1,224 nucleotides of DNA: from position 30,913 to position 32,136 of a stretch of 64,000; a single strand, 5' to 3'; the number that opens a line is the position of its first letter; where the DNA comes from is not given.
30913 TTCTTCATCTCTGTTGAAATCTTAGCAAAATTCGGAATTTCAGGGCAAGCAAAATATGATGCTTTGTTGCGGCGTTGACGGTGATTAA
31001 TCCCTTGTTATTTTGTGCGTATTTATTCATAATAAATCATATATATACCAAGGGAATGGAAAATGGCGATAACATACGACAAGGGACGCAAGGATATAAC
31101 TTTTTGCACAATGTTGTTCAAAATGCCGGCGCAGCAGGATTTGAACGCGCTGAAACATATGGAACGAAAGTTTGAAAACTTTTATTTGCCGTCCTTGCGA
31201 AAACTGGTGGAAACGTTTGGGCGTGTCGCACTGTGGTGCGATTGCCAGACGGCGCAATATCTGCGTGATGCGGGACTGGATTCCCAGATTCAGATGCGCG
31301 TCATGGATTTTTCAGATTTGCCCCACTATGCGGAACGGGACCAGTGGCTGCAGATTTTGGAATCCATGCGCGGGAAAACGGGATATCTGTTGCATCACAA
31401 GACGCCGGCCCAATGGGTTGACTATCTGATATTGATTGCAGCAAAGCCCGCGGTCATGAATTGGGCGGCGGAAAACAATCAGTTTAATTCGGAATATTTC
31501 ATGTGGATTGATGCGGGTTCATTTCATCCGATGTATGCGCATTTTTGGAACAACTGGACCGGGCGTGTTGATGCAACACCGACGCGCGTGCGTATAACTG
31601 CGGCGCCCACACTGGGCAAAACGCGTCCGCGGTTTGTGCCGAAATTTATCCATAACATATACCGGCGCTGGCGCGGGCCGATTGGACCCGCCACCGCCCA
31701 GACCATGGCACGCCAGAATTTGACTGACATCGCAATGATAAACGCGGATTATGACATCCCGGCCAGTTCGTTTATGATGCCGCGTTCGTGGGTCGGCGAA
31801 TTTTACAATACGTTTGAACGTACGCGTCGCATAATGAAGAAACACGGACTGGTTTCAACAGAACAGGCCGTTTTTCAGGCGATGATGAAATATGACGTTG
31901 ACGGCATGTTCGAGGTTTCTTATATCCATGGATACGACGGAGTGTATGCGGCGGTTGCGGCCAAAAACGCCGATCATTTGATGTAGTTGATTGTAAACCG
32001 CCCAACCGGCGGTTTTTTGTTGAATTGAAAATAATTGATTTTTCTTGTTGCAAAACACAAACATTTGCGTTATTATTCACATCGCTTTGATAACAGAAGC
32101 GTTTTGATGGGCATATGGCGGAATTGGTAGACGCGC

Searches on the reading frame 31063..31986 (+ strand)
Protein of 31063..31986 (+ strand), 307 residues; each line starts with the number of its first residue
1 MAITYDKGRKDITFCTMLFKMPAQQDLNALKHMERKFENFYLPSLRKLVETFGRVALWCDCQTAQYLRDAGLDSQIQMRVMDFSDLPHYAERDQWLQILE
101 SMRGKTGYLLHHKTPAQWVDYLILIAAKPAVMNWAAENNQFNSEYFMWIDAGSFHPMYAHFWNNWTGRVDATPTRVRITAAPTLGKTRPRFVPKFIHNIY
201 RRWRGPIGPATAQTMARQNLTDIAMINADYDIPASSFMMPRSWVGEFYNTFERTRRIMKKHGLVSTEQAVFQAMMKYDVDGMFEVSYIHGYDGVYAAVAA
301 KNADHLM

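Call 21: search_protein_families(library=pfam, proteins=[window:31063-31986:+], max_evalue=0.0001)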
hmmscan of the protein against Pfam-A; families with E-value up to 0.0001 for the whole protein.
window:31063-31986:+ (307 aa): 1 family
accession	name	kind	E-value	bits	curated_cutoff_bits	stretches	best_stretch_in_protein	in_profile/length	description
PF09612.15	HtrL_YibB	-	3.2e-05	24.1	24.1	0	111-169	107-168/267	Bacterial protein of unknown function (HtrL_YibB)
